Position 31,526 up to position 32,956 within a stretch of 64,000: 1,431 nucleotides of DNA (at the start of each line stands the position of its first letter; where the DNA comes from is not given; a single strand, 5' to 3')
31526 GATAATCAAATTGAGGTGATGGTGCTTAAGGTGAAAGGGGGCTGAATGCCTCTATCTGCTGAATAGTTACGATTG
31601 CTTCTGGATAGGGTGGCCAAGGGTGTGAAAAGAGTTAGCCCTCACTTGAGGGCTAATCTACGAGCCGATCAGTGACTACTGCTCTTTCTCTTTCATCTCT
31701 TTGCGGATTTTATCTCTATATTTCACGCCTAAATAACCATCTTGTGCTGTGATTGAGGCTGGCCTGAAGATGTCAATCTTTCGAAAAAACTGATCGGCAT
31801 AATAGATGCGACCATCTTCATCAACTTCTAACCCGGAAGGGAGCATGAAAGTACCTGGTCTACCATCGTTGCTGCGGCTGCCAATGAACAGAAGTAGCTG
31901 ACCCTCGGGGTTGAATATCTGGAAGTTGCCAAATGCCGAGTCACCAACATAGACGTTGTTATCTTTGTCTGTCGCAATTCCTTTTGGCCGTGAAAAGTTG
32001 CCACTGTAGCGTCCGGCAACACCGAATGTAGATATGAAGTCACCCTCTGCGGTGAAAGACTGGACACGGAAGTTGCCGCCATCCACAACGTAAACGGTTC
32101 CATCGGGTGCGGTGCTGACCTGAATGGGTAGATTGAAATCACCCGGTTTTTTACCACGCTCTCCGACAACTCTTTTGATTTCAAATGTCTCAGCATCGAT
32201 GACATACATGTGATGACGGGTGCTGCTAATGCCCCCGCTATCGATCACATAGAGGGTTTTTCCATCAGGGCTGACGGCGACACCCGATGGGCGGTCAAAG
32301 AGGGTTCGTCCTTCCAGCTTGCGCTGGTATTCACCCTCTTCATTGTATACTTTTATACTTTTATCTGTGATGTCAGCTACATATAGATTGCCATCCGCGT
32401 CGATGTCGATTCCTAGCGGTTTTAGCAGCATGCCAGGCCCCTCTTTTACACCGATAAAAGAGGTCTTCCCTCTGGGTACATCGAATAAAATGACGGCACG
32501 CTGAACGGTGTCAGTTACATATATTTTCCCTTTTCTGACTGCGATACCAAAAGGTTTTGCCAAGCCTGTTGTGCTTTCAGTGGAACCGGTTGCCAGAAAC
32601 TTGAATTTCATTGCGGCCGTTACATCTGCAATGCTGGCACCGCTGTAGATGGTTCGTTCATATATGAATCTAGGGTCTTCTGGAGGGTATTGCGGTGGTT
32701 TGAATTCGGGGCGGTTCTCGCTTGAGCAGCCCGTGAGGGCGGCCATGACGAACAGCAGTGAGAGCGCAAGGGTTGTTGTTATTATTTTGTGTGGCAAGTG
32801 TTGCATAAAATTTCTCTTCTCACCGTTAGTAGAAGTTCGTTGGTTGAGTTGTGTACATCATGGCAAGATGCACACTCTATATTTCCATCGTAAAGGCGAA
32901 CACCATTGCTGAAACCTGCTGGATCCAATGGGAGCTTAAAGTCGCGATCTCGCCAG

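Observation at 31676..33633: Operon coupling a pentaheme cytochrome to an NHL-repeat beta-propeller lipoprotein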

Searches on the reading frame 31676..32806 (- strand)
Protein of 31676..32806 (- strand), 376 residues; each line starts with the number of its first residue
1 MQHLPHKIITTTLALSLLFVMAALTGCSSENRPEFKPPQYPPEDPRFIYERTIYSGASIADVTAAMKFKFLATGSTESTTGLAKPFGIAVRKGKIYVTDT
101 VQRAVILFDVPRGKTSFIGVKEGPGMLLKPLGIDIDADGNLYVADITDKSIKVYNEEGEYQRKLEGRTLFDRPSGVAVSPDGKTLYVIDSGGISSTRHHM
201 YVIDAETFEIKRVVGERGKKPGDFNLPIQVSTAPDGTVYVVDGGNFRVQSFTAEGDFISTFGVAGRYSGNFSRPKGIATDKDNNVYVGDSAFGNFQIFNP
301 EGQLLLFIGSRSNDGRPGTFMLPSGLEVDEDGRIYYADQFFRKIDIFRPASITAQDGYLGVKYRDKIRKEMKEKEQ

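Call 4: search_protein_families(library=pfam, proteins=[window:31676-32806:-], max_evalue=0.01)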
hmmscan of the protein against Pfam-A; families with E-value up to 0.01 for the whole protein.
window:31676-32806:- (376 aa): 8 families
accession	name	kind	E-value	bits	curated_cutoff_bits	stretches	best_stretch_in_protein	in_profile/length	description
PF01436.27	NHL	-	6.1e-25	86.4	20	2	271-297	1-25/28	NHL repeat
PF08450.18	SGL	-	5.5e-13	49.5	26.3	1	94-163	147-219/246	SMP-30/Gluconolactonase/LRE-like region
PF25021.1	TEN_NHL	-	3.9e-12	46.2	27.1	0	224-250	329-355/357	Teneurin NHL domain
PF01731.26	Arylesterase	-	2.9e-08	34.3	21.3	0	129-155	55-82/86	Arylesterase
PF06739.17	SBBP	-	6.6e-07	29.6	20.5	0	274-288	15-29/38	Beta-propeller repeat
PF17170.10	DUF5128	-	9.3e-06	25.5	22.9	1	85-210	46-171/321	6-bladed beta-propeller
PF23500.1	DUF7133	-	5.9e-05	23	27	0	227-242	331-346/385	Domain of unknown function (DUF7133)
PF24684.1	Vgb_lyase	-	0.008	15.4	50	0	128-183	55-109/290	Virginiamycin B lyase family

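Call 5: search_protein_families(library=ncbifam, proteins=[window:31676-32806:-], max_evalue=0.01)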
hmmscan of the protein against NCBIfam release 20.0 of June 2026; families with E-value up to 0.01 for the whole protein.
window:31676-32806:- (376 aa): 6 families
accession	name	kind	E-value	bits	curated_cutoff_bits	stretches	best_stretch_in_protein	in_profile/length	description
NF035926.1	scyF_NHL_VPEP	equivalog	8e-44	150.3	350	3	139-313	114-288/376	scytonemin biosynthesis PEP-CTERM protein ScyF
NF033206.1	ScyE_fam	subfamily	7.8e-13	48.7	80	1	266-341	247-322/333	ScyD/ScyE family protein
TIGR02604.1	Piru_Ver_Nterm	subfamily_domain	8.8e-06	25.3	122.2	0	127-166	320-358/367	PVC-type heme-binding CxxCH protein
NF047780.1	LIC12708_fam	subfamily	2.9e-05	23.1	150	0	248-305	158-217/391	LIC_12708 family protein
NF053768.1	CIS12_fam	equivalog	0.00011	21.1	860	1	134-293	50-189/715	CIS12 family contractile injection system protein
TIGR03866.1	PQQ_ABC_repeats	subfamily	0.00024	20.3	287.3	1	140-226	12-90/310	PQQ-dependent catabolism-associated beta-propeller protein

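Call 21: search_solved_structures(query=window:31676-32806:-, max_evalue=0.01)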
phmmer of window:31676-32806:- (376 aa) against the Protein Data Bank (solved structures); distinct sequences matched with E-value up to 0.01: 105 (the best 60 are shown).
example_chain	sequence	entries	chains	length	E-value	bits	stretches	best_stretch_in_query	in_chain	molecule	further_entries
6d69_A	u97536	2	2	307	3.4e-37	131.5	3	212-338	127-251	NHL Repeat Region of D. melanogaster Thin | Thin, isoform D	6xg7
8j72_A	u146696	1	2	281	5.3e-36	127.6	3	215-338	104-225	E3 ubiquitin-protein ligase TRIM71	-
7qrx_A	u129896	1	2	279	1.1e-35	126.6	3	215-338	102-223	E3 ubiquitin-protein ligase TRIM71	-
9jur_A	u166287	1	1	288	1.4e-35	126.2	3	214-338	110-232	E3 ubiquitin-protein ligase TRIM71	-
2ymu_A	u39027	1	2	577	2e-33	119.2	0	132-185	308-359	WD-40 REPEAT PROTEIN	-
6fpt_A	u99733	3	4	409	2.6e-32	115.5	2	115-349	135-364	E3 ubiquitin-protein ligase TRIM71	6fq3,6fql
7b2r_A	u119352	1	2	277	1.5e-29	106.4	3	214-349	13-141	Tripartite motif-containing protein 2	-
7qrw_A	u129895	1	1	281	2.6e-28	102.4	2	213-349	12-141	Isoform 4 of Tripartite motif-containing protein 3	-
7qrv_A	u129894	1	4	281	1.9e-27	99.5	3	215-342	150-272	Tripartite motif-containing protein 2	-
7b96_A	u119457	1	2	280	3.9e-26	95.2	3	214-349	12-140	Isoform 2 of Tripartite motif-containing protein 2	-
7bie_A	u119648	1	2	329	4.9e-22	81.7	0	131-185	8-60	nvWRAP-T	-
7bif_A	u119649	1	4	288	1.4e-20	76.9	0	147-185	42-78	v22WRAP-T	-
7bid_A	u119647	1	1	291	1.9e-19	73.2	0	147-185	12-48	v31WRAP-T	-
7big_A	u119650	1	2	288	3.6e-19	72.3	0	131-185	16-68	v13WRAP-T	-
1q7f_A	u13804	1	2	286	5.1e-14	55.3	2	80-187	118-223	brain tumor CG10719-PA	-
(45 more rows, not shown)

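Call 34: find_homologous_proteins(query=window:31676-32806:-, max_evalue=1e-20)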
Query window:31676-32806:- (376 aa): 3870 proteins with E <= 1e-20 among 8000 candidates; the best 120 are listed.
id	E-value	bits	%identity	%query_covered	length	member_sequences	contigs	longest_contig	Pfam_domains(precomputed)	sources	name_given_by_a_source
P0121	9.6e-250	846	100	100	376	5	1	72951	PF17170.11,PF01731.27,PF01436.28,PF25021.2,PF06739.18,PF08450.19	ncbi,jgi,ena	-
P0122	9.8e-222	754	89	100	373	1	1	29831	PF17170.11,PF01731.27,PF01436.28,PF25021.2,PF06739.18,PF08450.19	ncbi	-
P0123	1.1e-203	694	79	99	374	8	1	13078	PF17170.11,PF01731.27,PF01436.28,PF25021.2,PF06739.18,PF08450.19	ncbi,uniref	ncbi:hypothetical protein MNBD_GAMMA18-679 [hydrothermal vent metagenome]|uniref:NHL repeat domain p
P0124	2.3e-187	641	72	99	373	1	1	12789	PF17170.11,PF01731.27,PF01436.28,PF25021.2,PF06739.18,PF08450.19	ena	-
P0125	4.0e-183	627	72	98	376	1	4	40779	PF17170.11,PF01731.27,PF23500.2,PF01436.28,PF25021.2,PF06739.18,PF08450.19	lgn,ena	-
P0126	9.1e-176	602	69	100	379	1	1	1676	PF17170.11,PF01731.27,PF01436.28,PF25021.2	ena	-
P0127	1.4e-173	595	69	100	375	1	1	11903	PF17170.11,PF01731.27,PF22807.3,PF01436.28,PF25021.2,PF06739.18,PF08450.19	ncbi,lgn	-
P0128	2.6e-169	581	70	96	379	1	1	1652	PF17170.11,PF01731.27,PF01436.28,PF25021.2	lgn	-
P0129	5.2e-157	541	61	100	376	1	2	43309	PF17170.11,PF01731.27,PF01436.28,PF25021.2,PF08450.19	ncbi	-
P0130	1.2e-142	493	59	100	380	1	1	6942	PF17170.11,PF01436.28,PF25021.2,PF08450.19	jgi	-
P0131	4.4e-141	488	57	99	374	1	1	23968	PF17170.11,PF01731.27,PF22807.3,PF01436.28,PF25021.2,PF06739.18,PF08450.19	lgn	-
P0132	4.8e-137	475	56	98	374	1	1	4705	PF17170.11,PF01436.28,PF25021.2,PF06739.18,PF08450.19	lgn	-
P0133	2.6e-133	463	53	99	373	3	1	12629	PF17170.11,PF01436.28,PF25021.2,PF08450.19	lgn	-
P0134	2.2e-130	453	57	88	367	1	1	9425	PF17170.11,PF22807.3,PF01436.28,PF25021.2,PF06739.18,PF08450.19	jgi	jgi:DNA-binding beta-propeller fold protein YncE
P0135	4.2e-128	446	54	97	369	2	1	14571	PF17170.11,PF01436.28,PF25021.2,PF06739.18,PF08450.19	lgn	-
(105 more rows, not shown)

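Call 45: predict_structure(alignment_id=A2)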
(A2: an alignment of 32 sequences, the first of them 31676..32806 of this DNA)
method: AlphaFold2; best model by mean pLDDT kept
length: 376 residues; sequences in the alignment: 32
mean_pLDDT: 91.1   pTM: 0.85
mean pLDDT of the five models: 91.1, 91.1, 90.8, 89.1, 89.1
residues with pLDDT >= 90: 292; 70-90: 52; 50-70: 30; < 50: 2
segments of 3 or more residues with pLDDT < 50: none
pLDDT, mean of each block of 10 residues (from residue 1): 65 84 65 81 94 89 65 63 95 97 97 94 96 97 97 97 94 97 98 89 97 96 96 98 96 98 87 96 96 95 95 93 96 97 97 93 93 88
secondary structure, 60 per line:
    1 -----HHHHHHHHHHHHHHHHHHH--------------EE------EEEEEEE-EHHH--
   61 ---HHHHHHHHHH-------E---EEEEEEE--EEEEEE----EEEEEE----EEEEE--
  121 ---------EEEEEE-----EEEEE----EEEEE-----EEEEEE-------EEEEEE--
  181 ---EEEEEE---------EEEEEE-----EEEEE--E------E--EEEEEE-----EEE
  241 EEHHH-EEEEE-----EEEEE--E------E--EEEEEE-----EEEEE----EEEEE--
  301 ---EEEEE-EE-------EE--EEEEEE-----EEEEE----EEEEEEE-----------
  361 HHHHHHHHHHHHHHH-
elements in order: H6-24 E47-53 H64-73 E85-91 E94-99 E104-109 E114-118 E130-135 E141-145 E150-154 E160-165 E173-178 E184-189 E199-204 E210-214 E227-232 E238-242 E247-251 E257-261 E274-279 E285-289 E294-298 E304-308 E323-328 E334-338 E343-349 H361-375

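Call 49: fold_search(model_id=the predicted structure, library=pdb)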
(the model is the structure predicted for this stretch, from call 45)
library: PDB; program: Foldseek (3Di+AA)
matches with E <= 10: 1804; with E <= 0.001: 1520
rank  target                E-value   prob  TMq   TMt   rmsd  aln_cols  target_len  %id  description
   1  6d69                  2.7e-22  1.00  0.65  0.83   2.1       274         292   26  Crystal Structure of the NHL Repeat Region of D. melanogaster Thin (released 2019-04-24)
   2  7b2r_A                7.8e-22  1.00  0.64  0.86   2.1       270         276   26  Crystal structure of NHL domain of TRIM2 (released 2021-01-13)
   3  7qrw                  8.6e-22  1.00  0.64  0.86   2.4       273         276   26  Crystal structure of NHL domain of TRIM3 (released 2022-05-04)
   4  7b96_A                1.4e-21  1.00  0.64  0.85   2.2       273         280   26  NHL domain of human TRIM2 (released 2022-01-12)
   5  7qrv_B                1.6e-21  1.00  0.64  0.87   2.2       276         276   25  Crystal structure of NHL domain of TRIM2 (full C-terminal) (released 2022-05-04)
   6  7qrv_A                2.1e-21  1.00  0.63  0.85   2.2       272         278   26  Crystal structure of NHL domain of TRIM2 (full C-terminal) (released 2022-05-04)
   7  7b2r_B                2.6e-21  1.00  0.64  0.87   2.2       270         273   26  Crystal structure of NHL domain of TRIM2 (released 2021-01-13)
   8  7qrv_D                3.6e-21  1.00  0.64  0.85   2.3       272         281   25  Crystal structure of NHL domain of TRIM2 (full C-terminal) (released 2022-05-04)
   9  6xg7                  4.7e-21  1.00  0.65  0.85   2.0       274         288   26  1.3 A Resolution Structure of the of the NHL Repeat Region of D. melanogaster Thin (released 2020-12-16)
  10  8j72_B                1.4e-18  1.00  0.64  0.87   2.4       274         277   26  Crystal structure of mammalian Trim71 in complex with lncRNA Trincr1 (released 2024-03-06)
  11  7qrx_A                6.7e-18  1.00  0.64  0.85   2.2       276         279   26  Crystal structure of NHL domain of TRIM71 (released 2022-05-04)
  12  8j72_A                7.1e-18  1.00  0.41  0.53   5.5       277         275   26  Crystal structure of mammalian Trim71 in complex with lncRNA Trincr1 (released 2024-03-06)
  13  6fq3_A                2.8e-17  1.00  0.64  0.62   2.9       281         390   26  Crystal structure of Danio rerio Lin41 filamin-NHL domains in complex with lin-29A 5'UTR 13mer RNA (released 2018-05-09)
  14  6fpt_B                6.0e-17  1.00  0.64  0.62   2.4       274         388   26  Crystal structure of Danio rerio Lin41 filamin-NHL domains (released 2018-05-09)
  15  9jur                  7.0e-17  1.00  0.64  0.85   2.9       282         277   25  Crystal Structure of NHL domain of human E3 ubiquitin-protein ligase TRIM71 (released 2025-04-30)
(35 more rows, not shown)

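Call 58: find_encoding_contigs(protein=P0129, flank=10000, max_places=3)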
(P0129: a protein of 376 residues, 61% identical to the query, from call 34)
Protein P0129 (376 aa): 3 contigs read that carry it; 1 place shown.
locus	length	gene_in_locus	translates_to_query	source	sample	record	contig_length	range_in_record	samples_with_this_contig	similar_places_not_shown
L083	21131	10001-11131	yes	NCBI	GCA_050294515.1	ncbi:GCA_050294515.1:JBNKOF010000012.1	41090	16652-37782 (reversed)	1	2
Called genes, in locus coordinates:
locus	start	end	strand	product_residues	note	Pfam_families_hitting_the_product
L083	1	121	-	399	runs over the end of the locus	PF00579:tRNA-synt_1b, PF01479:S4 (weak)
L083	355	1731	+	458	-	PF22310:NMB0315_dom_I (weak), PF19425:Csd3_N2, PF01551:Peptidase_M23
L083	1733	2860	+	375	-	PF03702:AnmK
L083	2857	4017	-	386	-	PF00285:Citrate_synt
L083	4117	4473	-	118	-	PF01521:Fe-S_biosyn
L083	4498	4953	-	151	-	PF04519:Bactofilin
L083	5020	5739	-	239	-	PF20567:DUF6776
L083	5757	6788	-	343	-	PF01118:Semialdhyde_dh, PF22698:Semialdhyde_dhC_1, PF02774:Semialdhyde_dhC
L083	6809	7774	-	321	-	PF14495:Cytochrom_C550 (faint), PF00034:Cytochrom_C, PF13442:Cytochrome_CBB3 (weak), PF00034:Cytochrom_C, PF13442:Cytochrome_CBB3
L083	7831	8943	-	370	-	PF00034:Cytochrom_C, PF13442:Cytochrome_CBB3, PF00034:Cytochrom_C, PF13442:Cytochrome_CBB3, PF00034:Cytochrom_C, PF13442:Cytochrome_CBB3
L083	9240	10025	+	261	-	PF14522:Cytochrome_C7 (faint), PF03264:Cytochrom_NNT (faint), PF09699:Paired_CXXCH_1 (weak)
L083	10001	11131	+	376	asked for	PF17170:DUF5128 (weak), PF01436:NHL (faint), PF01731:Arylesterase (faint), PF25021:TEN_NHL (faint), PF08450:SGL (faint)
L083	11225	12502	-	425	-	PF13487:HD_5, PF01966:HD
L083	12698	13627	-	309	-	PF10672:Methyltrans_SAM, PF03602:Cons_hypoth95, PF13847:Methyltransf_31 (weak)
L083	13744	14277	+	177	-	PF14378:PAP2_3 (weak), PF01569:PAP2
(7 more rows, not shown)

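Call 65: list_cluster_members(proteins=[P0121, P0122, P0123])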
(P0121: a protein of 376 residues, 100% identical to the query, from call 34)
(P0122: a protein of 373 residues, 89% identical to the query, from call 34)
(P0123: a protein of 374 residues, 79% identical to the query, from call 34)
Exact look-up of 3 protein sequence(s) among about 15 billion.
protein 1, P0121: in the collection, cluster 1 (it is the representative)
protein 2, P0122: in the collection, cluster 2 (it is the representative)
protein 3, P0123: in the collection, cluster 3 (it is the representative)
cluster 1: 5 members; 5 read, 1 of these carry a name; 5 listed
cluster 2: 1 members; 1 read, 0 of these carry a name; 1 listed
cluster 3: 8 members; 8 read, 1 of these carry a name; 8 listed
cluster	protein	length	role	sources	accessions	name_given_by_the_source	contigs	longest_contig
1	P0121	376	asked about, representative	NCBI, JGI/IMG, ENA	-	-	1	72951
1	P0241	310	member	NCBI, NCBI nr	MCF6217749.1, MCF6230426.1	MAG: 6-bladed beta-propeller [Gammaproteobacteria bacterium] | 6-bladed beta-propeller [Gammaproteobacteria bacterium]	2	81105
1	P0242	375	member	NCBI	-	-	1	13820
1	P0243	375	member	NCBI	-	-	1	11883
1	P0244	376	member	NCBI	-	-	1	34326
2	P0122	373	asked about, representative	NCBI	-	-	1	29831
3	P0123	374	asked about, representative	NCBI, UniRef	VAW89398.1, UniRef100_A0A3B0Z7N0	hypothetical protein MNBD_GAMMA18-679 [hydrothermal vent metagenome] | NHL repeat domain protein n=1 Tax=hydrothermal vent metagenome TaxID=652676 ...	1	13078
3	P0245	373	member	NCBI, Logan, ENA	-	-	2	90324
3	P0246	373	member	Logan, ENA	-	-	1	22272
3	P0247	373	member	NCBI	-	-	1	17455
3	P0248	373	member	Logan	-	-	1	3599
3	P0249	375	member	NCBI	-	-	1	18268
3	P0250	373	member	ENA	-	-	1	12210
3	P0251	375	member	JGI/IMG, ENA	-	-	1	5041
